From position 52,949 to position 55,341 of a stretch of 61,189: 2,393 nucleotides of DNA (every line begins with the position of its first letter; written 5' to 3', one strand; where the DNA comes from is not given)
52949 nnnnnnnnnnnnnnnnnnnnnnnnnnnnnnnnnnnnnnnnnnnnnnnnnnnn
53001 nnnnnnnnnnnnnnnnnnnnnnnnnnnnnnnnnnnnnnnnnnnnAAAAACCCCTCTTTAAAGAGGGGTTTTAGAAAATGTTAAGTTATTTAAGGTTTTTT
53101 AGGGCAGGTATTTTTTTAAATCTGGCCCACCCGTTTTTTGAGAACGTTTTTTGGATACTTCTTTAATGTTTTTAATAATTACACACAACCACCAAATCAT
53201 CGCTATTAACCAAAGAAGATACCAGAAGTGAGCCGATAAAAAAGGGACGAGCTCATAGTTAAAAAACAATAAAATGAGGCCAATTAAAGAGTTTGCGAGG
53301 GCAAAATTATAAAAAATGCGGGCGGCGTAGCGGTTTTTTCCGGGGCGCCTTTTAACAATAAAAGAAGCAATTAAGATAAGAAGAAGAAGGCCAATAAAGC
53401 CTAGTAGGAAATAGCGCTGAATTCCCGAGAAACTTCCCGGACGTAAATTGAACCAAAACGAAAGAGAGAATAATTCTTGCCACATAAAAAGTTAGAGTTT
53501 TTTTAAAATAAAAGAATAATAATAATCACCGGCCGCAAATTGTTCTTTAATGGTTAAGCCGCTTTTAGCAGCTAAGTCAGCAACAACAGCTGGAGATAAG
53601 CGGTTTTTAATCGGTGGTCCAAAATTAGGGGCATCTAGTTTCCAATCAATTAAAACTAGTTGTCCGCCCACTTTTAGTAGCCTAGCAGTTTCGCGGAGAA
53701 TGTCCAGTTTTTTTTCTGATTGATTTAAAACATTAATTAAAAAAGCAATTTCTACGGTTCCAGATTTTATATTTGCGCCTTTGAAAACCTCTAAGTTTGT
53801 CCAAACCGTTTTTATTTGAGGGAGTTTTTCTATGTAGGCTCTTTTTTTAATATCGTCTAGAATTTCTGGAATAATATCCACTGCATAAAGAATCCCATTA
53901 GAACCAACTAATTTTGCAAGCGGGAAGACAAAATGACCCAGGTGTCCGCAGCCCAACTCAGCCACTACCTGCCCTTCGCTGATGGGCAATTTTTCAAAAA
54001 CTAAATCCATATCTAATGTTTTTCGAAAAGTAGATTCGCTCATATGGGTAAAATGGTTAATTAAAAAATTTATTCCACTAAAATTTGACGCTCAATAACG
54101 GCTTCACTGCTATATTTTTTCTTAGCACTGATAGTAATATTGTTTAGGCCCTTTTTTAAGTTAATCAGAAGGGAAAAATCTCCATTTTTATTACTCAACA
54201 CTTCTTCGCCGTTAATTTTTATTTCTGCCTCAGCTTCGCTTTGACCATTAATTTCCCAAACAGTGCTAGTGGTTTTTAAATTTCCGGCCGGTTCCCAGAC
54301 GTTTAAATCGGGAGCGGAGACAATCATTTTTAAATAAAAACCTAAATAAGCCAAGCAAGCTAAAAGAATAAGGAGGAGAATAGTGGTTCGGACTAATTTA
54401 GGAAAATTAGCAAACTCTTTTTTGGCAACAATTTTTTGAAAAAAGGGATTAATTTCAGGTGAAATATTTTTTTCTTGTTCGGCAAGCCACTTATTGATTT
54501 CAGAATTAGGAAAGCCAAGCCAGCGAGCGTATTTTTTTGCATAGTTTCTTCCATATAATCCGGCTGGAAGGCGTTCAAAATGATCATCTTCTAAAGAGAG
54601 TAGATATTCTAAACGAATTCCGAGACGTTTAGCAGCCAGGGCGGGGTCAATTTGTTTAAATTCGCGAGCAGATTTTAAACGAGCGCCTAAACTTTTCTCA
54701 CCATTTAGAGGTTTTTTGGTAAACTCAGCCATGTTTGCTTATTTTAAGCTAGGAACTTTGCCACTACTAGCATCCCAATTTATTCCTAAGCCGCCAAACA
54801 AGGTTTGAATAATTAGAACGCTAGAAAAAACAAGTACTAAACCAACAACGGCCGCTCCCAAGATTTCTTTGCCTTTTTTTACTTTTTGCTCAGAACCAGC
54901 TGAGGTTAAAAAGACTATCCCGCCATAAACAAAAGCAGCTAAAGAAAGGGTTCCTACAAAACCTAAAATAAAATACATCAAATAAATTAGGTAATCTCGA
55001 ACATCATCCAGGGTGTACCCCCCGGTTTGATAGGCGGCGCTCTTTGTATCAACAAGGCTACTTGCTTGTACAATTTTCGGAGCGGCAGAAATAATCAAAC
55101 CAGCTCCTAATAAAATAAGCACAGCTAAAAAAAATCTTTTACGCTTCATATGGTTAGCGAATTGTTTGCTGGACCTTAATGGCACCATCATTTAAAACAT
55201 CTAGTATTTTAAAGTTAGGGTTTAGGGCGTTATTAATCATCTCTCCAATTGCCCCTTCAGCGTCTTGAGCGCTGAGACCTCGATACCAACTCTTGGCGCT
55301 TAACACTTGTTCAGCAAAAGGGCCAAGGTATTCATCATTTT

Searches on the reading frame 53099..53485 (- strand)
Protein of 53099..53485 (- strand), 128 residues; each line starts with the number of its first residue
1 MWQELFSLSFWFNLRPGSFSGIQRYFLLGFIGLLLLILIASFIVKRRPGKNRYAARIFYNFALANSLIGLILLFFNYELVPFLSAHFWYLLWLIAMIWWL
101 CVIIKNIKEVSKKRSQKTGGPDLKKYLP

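Call 9: search_protein_families(library=pfam, proteins=[window:53099-53485:-], max_evalue=0.001)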
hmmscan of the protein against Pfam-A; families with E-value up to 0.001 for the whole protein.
window:53099-53485:- (128 aa): 0 families

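Call 63: search_protein_families(library=pfam, proteins=[window:53099-53485:-], max_evalue=1)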
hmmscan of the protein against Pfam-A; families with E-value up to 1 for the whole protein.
window:53099-53485:- (128 aa): 3 families
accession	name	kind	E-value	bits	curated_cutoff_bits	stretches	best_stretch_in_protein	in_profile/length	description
PF23973.1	DUF7299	-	0.033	14.7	27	0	25-58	7-41/77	Family of unknown function (DUF7299)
PF03419.18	Peptidase_U4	-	0.09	12.5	28.4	1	27-114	63-144/284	Sporulation factor SpoIIGA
PF07074.17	TRAP-gamma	-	0.18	11.9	25.2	1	54-115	17-77/170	Translocon-associated protein, gamma subunit (TRAP-gamma)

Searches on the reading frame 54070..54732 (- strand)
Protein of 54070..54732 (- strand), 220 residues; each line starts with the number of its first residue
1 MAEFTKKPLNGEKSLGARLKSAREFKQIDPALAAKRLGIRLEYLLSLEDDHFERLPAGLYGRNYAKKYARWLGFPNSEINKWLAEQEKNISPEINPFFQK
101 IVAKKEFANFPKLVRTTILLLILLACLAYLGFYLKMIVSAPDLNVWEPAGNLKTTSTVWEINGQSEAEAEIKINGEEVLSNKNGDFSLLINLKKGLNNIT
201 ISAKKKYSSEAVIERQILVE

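Call 9: search_protein_families(library=pfam, proteins=[window:54070-54732:-], max_evalue=0.001)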
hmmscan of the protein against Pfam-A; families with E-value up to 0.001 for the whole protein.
window:54070-54732:- (220 aa): 2 families
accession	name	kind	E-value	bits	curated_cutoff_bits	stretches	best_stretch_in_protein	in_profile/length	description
PF13413.12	HTH_25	-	4.9e-13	49.1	24.6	1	18-78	1-61/62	Helix-turn-helix domain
PF09136.16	Glucodextran_B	-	1.7e-10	41.1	27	1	141-217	1-79/83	Glucodextranase, domain B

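Call 63: search_protein_families(library=pfam, proteins=[window:54070-54732:-], max_evalue=1)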
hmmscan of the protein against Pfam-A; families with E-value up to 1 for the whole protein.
window:54070-54732:- (220 aa): 3 families
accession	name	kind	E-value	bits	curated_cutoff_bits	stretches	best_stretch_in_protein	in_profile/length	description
PF13413.12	HTH_25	-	4.9e-13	49.1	24.6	1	18-78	1-61/62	Helix-turn-helix domain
PF09136.16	Glucodextran_B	-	1.7e-10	41.1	27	1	141-217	1-79/83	Glucodextranase, domain B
PF12844.13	HTH_19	-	0.055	13.8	30.2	1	16-77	1-56/64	Helix-turn-helix domain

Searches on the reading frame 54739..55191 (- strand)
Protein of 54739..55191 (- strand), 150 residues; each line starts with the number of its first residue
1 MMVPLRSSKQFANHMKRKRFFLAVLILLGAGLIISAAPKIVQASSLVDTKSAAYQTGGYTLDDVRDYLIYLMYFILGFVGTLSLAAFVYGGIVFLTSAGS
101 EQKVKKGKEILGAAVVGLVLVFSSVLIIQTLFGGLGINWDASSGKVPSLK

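Call 9: search_protein_families(library=pfam, proteins=[window:54739-55191:-], max_evalue=0.001)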
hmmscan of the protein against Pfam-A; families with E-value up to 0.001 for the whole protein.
window:54739-55191:- (150 aa): 1 family
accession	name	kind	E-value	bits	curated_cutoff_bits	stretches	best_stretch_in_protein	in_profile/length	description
PF18895.5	T4SS_pilin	-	7.7e-07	29.5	26.6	1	72-130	13-70/71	Type IV secretion system pilin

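Call 16: search_protein_families(library=ncbifam, proteins=[window:54739-55191:-], max_evalue=0.01)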
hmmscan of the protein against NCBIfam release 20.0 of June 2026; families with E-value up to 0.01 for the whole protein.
window:54739-55191:- (150 aa): 2 families
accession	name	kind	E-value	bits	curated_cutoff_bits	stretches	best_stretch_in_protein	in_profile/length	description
NF045849.1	ICE_MMCAP2_0565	equivalog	0.00058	19.5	40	1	70-130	15-75/80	Mbov_0395 family pilin-like conjugal transfer protein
NF004447.0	PRK05777.2-5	equivalog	0.0017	17.4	547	1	8-126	87-208/458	NADH-quinone oxidoreductase subunit NuoN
